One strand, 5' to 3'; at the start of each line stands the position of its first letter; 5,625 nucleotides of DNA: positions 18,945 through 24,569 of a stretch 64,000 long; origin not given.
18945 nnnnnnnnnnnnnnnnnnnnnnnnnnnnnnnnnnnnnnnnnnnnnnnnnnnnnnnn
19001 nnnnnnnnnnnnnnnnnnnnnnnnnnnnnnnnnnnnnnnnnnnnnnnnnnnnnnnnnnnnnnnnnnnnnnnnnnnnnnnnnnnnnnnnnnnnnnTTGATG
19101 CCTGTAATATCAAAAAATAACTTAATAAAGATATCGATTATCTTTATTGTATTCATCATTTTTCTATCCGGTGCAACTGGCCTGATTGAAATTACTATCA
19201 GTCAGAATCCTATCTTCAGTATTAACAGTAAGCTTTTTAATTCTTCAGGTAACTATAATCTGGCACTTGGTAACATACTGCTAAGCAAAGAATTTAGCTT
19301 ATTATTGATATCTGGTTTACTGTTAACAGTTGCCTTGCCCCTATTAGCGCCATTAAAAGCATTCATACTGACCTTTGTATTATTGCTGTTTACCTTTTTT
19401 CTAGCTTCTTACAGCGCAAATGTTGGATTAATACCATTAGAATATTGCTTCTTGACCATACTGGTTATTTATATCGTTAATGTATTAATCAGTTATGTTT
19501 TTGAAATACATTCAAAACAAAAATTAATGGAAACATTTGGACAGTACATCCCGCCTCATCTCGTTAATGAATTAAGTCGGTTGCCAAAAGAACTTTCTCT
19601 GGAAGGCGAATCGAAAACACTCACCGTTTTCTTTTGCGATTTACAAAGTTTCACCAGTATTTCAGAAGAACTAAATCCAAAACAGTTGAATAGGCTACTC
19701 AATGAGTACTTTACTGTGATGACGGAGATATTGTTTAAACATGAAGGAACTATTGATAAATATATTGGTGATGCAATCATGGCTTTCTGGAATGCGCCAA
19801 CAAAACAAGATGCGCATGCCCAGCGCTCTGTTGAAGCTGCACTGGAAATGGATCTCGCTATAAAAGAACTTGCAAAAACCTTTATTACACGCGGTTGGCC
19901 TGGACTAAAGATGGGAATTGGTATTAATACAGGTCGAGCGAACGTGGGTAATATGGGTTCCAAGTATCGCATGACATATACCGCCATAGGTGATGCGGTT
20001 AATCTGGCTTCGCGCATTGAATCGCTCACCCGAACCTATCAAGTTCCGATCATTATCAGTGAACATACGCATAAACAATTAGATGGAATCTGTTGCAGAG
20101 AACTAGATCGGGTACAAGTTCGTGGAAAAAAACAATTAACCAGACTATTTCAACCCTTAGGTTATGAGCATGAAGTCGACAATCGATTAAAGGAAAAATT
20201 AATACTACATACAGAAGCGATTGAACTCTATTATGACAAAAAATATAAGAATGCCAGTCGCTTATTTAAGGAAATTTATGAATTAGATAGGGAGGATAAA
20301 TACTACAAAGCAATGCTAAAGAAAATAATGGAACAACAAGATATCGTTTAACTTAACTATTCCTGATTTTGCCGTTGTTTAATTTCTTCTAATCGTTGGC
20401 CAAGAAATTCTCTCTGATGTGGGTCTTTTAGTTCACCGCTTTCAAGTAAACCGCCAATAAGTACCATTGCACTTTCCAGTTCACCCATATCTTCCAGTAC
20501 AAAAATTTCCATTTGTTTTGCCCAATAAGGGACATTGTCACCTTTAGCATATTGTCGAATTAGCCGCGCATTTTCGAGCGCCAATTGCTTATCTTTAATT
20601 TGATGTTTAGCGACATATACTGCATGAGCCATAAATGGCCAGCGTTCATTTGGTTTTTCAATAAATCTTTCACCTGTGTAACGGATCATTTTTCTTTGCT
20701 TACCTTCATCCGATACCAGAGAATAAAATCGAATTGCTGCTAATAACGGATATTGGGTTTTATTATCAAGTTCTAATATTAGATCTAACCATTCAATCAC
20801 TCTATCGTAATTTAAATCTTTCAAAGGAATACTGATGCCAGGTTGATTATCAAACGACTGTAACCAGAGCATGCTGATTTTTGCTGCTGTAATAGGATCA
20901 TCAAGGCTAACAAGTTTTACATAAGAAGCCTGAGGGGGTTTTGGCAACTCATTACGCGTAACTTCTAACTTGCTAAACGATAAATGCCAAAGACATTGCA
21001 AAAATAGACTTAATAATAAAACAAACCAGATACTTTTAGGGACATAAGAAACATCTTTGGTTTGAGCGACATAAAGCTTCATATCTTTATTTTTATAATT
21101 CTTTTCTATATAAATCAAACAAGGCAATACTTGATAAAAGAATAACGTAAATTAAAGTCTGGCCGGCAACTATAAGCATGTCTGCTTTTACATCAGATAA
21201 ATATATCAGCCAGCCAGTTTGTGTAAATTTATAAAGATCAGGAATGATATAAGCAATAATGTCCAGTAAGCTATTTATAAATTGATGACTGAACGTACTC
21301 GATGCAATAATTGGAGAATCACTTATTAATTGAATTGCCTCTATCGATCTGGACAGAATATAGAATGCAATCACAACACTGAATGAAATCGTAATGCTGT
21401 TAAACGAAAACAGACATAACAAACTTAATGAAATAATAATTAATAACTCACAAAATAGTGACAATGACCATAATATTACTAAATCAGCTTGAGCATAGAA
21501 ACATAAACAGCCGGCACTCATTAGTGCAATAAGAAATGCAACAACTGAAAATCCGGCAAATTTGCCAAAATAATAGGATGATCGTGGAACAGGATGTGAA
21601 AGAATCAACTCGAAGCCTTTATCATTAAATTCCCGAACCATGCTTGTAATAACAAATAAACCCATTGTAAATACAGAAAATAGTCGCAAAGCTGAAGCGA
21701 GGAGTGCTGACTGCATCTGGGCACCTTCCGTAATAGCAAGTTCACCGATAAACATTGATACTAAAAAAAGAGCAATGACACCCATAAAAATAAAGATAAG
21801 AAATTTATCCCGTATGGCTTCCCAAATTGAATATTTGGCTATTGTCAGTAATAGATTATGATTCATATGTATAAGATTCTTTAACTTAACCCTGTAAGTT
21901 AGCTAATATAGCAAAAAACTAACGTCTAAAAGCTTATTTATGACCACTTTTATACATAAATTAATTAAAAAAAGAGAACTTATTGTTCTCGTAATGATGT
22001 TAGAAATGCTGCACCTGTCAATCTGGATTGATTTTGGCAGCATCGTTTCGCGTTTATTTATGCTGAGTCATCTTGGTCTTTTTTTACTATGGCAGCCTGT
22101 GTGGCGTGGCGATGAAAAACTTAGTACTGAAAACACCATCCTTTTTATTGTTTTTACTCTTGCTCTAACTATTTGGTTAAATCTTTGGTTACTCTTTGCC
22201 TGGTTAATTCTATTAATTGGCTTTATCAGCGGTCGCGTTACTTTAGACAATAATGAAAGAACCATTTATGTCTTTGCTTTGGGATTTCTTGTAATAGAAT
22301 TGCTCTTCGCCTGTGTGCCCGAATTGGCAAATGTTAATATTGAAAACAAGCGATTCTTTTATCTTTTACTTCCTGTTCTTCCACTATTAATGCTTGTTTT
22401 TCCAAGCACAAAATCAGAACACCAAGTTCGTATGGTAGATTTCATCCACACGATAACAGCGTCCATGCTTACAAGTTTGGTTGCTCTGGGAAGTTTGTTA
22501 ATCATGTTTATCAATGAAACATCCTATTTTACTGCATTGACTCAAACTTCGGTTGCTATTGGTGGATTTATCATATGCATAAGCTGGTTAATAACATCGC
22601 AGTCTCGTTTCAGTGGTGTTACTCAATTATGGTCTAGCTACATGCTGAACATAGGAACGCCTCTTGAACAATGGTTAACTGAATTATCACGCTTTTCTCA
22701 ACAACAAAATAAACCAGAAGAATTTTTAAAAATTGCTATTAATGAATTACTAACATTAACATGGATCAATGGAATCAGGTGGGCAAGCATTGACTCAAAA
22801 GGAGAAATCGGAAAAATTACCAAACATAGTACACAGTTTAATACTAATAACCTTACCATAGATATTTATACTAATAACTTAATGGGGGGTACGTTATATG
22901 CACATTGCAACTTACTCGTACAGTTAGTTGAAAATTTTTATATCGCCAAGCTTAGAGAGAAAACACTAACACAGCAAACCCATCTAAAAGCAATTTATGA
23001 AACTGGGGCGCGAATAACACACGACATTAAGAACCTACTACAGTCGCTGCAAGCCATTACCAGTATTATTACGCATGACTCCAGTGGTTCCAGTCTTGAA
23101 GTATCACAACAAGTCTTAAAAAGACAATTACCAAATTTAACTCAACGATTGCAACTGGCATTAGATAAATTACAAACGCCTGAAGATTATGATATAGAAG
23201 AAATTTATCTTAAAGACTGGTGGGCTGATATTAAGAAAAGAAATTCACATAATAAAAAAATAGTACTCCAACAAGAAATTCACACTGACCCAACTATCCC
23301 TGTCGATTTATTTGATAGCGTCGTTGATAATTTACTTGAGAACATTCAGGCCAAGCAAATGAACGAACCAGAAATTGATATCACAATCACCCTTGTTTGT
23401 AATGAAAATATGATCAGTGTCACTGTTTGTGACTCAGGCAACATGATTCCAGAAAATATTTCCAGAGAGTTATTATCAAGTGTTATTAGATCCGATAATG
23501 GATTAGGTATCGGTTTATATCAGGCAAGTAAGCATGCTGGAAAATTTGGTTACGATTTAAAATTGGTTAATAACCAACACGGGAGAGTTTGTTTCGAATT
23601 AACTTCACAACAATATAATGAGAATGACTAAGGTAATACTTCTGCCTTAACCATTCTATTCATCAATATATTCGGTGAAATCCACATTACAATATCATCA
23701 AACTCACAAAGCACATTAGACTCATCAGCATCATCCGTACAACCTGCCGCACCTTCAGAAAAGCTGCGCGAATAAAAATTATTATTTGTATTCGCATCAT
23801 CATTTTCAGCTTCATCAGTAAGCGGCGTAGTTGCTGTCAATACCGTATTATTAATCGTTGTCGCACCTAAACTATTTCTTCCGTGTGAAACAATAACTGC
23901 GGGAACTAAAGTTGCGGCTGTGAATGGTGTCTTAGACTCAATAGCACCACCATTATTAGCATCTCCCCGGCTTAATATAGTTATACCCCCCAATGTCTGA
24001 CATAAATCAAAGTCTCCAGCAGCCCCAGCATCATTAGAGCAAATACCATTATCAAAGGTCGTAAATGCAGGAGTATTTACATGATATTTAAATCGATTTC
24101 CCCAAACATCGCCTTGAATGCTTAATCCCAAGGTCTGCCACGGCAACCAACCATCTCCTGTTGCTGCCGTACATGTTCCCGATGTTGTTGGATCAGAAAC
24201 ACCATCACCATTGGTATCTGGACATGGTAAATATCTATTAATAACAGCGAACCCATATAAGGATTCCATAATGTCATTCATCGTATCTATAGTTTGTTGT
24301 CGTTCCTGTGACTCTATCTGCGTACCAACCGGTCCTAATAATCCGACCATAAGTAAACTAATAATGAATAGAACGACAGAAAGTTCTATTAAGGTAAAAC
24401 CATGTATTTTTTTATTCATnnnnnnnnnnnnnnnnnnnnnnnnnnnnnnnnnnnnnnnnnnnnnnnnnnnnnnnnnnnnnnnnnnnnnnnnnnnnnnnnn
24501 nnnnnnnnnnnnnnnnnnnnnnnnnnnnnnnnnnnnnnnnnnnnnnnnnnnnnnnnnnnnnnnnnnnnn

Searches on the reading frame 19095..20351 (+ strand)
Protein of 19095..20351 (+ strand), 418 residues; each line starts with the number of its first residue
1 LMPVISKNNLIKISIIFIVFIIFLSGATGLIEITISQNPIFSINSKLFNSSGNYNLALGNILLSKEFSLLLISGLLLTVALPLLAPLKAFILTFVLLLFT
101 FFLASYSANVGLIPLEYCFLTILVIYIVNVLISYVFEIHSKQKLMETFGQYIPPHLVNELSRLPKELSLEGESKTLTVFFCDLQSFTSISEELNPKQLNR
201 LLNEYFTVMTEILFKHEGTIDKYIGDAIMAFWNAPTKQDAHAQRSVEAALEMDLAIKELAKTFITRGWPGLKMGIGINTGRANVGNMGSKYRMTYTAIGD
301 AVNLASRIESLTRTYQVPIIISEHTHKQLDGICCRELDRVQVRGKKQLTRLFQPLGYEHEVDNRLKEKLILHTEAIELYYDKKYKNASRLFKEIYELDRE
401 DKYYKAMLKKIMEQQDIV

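Call 5: search_protein_families(library=pfam, proteins=[window:19095-20351:+], max_evalue=0.01)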
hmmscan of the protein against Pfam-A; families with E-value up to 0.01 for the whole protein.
window:19095-20351:+ (418 aa): 1 family
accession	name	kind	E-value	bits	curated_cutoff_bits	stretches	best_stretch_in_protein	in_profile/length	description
PF00211.25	Guanylate_cyc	-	2.1e-27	96.4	21.9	1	173-349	6-177/183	Adenylate and Guanylate cyclase catalytic domain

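Call 11: search_protein_families(library=ncbifam, proteins=[window:19095-20351:+], max_evalue=0.01)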
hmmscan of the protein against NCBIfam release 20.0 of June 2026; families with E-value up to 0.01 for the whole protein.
window:19095-20351:+ (418 aa): 1 family
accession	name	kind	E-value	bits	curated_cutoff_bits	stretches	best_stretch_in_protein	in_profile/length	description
TIGR03903.1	TOMM_kin_cyc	equivalog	2.1e-05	22.5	705.75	1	170-331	282-438/1267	TOMM system kinase/cyclase fusion protein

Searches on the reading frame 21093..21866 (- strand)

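Call 5: search_protein_families(library=pfam, proteins=[window:21093-21866:-], max_evalue=0.01)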
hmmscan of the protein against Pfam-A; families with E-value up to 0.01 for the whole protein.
window:21093-21866:- (257 aa): 3 families
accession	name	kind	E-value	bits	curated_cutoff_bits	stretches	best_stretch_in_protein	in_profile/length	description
PF12679.13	ABC2_membrane_2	-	3.1e-07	30.4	27.2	1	8-166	2-178/283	ABC-2 family transporter protein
PF12698.13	ABC2_membrane_3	-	3.7e-06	26.7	31.6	1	56-243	164-344/347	ABC-2 family transporter protein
PF12730.13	ABC2_membrane_4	-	7.6e-05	23.2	27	1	20-168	12-173/179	ABC-2 family transporter protein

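Call 11: search_protein_families(library=ncbifam, proteins=[window:21093-21866:-], max_evalue=0.01)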
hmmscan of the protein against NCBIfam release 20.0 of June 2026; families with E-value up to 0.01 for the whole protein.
window:21093-21866:- (257 aa): 0 families

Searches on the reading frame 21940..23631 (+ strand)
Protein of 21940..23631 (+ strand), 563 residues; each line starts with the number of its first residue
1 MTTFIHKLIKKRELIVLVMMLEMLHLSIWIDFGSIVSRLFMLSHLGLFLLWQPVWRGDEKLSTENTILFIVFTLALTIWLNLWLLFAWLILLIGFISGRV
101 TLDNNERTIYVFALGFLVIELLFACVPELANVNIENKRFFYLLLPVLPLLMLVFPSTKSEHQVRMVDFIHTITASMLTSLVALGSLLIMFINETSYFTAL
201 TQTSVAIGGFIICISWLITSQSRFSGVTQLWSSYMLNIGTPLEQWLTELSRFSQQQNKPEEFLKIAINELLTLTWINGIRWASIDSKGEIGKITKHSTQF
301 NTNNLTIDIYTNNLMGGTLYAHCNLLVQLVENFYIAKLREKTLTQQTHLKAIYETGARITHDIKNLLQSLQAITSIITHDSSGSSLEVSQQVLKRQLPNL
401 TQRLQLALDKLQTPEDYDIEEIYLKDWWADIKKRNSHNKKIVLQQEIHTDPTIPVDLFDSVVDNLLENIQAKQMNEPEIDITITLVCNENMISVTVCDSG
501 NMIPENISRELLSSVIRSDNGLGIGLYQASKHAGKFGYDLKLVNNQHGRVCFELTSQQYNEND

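Call 5: search_protein_families(library=pfam, proteins=[window:21940-23631:+], max_evalue=0.01)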
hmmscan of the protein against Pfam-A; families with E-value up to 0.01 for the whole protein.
window:21940-23631:+ (563 aa): 1 family
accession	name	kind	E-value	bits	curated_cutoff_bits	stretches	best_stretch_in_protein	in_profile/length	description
PF02518.31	HATPase_c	-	2.3e-06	28.5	26.4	1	459-555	7-106/111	Histidine kinase-, DNA gyrase B-, and HSP90-like ATPase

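Call 10: search_protein_families(library=ncbifam, proteins=[window:21940-23631:+], max_evalue=0.01)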
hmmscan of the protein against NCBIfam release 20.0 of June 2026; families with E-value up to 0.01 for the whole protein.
window:21940-23631:+ (563 aa): 9 families
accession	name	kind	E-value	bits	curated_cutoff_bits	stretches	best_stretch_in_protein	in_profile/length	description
TIGR02916.1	PEP_his_kin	equivalog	2e-10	39.9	300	1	340-542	463-664/679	XrtA/PEP-CTERM system histidine kinase PrsK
NF008468.0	PRK11360.1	equivalog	3.7e-06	25.6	646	1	340-511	384-560/616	two-component system sensor histidine kinase AtoS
NF008312.0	PRK11100.1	equivalog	4.5e-06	25.8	356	1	358-556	262-472/477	two-component system sensor histidine kinase CreC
NF033091.0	HK_VanS_ACDEFG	equivalog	0.00018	20.7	400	1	437-520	169-250/293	vancomycin resistance histidine kinase VanS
NF007793.0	PRK10490.1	equivalog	0.00026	19.1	1123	1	454-557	775-881/895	two-component system sensor histidine kinase KdpD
NF008025.0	PRK10755.1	equivalog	0.00073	18.3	314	1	457-527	253-324/362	two-component system sensor histidine kinase PmrB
TIGR02938.1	nifL_nitrog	equivalog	0.002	16.7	242.45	1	457-513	391-445/494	nitrogen fixation negative regulator NifL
NF041777.1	sens_FixL_Rhizob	equivalog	0.0021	16.8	850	1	463-555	384-478/485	sensor protein FixL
NF008298.1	PRK11086.1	subfamily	0.0037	15.8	520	1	460-543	426-510/529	DcuS/MalK family sensor histidine kinase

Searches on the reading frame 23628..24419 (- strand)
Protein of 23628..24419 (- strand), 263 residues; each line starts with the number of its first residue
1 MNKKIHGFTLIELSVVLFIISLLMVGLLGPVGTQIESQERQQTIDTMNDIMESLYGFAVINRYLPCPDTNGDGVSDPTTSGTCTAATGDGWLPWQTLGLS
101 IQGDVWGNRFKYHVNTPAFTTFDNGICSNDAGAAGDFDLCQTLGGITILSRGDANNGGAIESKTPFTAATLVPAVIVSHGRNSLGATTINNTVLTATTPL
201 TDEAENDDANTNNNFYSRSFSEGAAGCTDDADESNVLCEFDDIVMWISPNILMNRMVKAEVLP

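Call 5: search_protein_families(library=pfam, proteins=[window:23628-24419:-], max_evalue=0.01)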
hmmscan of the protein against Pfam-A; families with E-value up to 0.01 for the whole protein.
window:23628-24419:- (263 aa): 1 family
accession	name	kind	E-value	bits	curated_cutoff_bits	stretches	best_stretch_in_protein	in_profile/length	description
PF07963.17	N_methyl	-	2e-07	30.8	21.2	1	3-28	2-27/27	Prokaryotic N-terminal methylation motif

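Call 10: search_protein_families(library=ncbifam, proteins=[window:23628-24419:-], max_evalue=0.01)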
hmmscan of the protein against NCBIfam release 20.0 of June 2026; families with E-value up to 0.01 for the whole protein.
window:23628-24419:- (263 aa): 7 families
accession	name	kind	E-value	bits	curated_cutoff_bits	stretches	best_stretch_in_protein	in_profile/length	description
TIGR02532.1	IV_pilin_GFxxxE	domain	1.1e-05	25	16.3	1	6-27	2-23/24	prepilin-type N-terminal cleavage/methylation domain-containing protein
TIGR01710.1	typeII_sec_gspG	equivalog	3e-05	24.1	88.85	1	6-116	1-105/134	type II secretion system major pseudopilin GspG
NF040999.1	pilin_ComGC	equivalog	0.00027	21.1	75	1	6-27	2-23/84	competence type IV pilus major pilin ComGC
NF041013.1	T4P_ComGE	equivalog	0.0003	20.8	49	1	3-50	1-49/83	competence type IV pilus minor pilin ComGE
TIGR01708.2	typeII_sec_gspH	equivalog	0.0007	19.6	80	1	6-45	2-41/169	type II secretion system minor pseudopilin GspH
NF040982.1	ComGD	equivalog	0.001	19.5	70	1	6-49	2-45/139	competence type IV pilus minor pilin ComGD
NF007800.0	PRK10506.1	equivalog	0.0072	16.2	158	0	2-52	5-55/163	prepilin peptidase-dependent protein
